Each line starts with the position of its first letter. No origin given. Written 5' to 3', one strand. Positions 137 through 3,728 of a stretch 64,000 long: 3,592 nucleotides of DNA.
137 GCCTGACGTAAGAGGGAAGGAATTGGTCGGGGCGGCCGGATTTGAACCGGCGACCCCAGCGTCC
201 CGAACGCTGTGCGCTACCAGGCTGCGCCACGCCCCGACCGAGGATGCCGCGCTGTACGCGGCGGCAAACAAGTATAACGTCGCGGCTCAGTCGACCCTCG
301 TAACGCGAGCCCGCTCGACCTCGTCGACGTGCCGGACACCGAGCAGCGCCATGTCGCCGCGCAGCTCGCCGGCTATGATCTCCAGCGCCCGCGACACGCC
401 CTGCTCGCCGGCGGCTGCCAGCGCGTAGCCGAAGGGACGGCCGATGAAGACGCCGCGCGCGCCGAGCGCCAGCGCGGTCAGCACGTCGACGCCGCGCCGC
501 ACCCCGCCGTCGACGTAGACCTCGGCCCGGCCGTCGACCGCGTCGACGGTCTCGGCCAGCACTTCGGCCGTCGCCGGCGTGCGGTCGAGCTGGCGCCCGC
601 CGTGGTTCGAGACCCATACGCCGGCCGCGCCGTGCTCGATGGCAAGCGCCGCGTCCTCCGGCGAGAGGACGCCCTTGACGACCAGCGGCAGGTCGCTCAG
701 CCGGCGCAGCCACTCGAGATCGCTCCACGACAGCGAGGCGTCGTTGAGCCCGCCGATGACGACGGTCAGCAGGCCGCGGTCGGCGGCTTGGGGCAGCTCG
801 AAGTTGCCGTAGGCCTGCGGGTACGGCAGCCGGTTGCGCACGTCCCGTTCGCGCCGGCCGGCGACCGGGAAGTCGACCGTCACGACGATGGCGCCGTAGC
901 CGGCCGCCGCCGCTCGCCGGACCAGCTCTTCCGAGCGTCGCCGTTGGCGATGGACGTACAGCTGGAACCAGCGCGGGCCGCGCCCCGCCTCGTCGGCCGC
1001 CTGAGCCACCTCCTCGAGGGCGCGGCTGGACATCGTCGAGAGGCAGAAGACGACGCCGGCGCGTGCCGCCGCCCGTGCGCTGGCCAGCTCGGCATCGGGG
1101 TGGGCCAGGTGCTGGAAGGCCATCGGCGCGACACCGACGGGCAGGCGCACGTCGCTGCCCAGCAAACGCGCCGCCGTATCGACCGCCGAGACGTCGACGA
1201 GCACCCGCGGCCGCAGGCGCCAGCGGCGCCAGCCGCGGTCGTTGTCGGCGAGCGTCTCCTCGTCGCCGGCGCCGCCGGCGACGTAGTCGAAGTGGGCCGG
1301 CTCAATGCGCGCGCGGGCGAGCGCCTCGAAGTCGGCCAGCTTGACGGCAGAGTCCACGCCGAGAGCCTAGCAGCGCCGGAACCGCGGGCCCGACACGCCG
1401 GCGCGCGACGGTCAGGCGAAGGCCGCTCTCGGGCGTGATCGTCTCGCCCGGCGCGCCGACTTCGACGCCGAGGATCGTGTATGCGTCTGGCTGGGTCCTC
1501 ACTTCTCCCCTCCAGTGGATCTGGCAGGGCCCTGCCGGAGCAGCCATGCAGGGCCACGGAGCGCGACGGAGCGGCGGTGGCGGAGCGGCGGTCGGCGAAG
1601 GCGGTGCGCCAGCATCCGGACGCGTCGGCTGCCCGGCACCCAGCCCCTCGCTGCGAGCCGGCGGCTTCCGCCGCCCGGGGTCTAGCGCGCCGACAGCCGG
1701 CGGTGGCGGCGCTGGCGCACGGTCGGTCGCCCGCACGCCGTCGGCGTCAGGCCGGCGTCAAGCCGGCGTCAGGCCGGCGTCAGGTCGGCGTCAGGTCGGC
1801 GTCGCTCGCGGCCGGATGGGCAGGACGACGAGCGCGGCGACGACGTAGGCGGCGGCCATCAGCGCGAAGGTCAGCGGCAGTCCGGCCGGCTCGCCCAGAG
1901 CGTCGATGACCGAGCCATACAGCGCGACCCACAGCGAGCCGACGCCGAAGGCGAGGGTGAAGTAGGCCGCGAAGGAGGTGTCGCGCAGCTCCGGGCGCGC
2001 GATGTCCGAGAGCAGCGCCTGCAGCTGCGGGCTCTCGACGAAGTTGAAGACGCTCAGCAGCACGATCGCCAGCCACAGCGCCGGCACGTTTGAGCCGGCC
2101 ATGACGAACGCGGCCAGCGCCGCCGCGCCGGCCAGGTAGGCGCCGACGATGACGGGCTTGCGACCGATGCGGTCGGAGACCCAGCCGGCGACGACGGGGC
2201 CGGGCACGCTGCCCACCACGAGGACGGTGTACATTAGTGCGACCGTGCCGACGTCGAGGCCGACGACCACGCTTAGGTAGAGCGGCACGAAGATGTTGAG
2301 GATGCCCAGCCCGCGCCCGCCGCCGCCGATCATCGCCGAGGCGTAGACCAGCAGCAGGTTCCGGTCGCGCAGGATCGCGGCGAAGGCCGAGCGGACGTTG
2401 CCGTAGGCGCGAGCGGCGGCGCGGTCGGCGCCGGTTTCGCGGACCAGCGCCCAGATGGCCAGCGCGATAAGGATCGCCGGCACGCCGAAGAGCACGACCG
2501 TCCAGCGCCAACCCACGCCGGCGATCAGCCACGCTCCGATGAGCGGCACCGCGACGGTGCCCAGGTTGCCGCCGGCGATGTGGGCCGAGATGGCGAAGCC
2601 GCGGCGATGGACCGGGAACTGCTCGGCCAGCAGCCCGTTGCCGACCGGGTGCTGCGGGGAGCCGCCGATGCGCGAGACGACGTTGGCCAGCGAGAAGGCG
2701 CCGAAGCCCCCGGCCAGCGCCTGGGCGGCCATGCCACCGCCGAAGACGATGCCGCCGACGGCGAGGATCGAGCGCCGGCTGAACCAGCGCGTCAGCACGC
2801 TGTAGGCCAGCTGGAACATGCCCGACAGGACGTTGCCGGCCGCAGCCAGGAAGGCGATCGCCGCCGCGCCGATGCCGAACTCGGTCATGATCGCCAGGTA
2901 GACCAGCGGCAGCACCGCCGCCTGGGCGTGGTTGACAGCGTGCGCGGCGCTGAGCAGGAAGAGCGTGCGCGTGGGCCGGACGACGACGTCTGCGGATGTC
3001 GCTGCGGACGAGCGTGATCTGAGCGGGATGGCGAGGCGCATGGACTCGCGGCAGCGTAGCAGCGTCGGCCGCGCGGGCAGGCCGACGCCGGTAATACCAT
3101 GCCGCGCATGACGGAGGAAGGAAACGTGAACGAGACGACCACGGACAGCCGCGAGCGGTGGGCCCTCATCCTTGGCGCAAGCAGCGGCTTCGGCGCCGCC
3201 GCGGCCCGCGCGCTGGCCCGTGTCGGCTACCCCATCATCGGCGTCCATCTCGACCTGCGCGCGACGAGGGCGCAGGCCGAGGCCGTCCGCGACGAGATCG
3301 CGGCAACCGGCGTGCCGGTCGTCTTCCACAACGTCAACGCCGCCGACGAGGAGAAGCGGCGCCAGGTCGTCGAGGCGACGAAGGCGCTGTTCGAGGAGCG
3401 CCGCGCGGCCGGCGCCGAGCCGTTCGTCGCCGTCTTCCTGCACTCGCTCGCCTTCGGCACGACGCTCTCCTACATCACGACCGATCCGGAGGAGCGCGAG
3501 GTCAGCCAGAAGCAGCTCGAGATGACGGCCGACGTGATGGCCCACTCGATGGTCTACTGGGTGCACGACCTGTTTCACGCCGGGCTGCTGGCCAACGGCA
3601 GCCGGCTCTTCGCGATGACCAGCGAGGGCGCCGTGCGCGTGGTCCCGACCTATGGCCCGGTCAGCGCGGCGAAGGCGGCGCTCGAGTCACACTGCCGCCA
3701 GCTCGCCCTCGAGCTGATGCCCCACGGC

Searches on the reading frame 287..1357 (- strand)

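Call 48: search_protein_families(library=pfam, proteins=[window:287-1357:-], max_evalue=0.0001)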
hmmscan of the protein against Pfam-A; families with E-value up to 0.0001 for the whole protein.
window:287-1357:- (356 aa): 1 family
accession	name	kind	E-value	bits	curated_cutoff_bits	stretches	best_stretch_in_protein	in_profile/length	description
PF01070.24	FMN_dh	-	2.1e-130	435.3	24.9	1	14-352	1-348/350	FMN-dependent dehydrogenase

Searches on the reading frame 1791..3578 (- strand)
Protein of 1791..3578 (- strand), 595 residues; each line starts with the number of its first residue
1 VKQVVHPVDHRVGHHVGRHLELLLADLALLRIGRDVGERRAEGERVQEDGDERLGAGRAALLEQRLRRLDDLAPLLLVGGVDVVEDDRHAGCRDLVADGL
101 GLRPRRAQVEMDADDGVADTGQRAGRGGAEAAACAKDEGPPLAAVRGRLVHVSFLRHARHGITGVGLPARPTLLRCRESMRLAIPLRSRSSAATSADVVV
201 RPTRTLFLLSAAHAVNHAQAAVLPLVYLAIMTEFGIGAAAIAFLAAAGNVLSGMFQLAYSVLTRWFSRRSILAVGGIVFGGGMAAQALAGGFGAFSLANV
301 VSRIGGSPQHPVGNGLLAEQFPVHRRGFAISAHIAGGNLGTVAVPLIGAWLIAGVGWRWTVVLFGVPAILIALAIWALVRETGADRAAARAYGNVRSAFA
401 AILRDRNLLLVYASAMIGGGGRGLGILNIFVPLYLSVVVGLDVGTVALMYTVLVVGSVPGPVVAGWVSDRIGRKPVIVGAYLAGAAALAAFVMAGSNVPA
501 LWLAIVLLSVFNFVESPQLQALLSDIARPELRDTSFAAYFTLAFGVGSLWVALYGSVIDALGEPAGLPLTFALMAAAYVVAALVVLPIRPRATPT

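Call 48: search_protein_families(library=pfam, proteins=[window:1791-3578:-], max_evalue=0.0001)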
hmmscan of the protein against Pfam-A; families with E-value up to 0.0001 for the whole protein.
window:1791-3578:- (595 aa): 1 family
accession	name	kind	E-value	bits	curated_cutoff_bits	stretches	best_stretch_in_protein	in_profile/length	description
PF07690.21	MFS_1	-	4.7e-51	174.2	33.4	2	214-549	6-344/347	Major Facilitator Superfamily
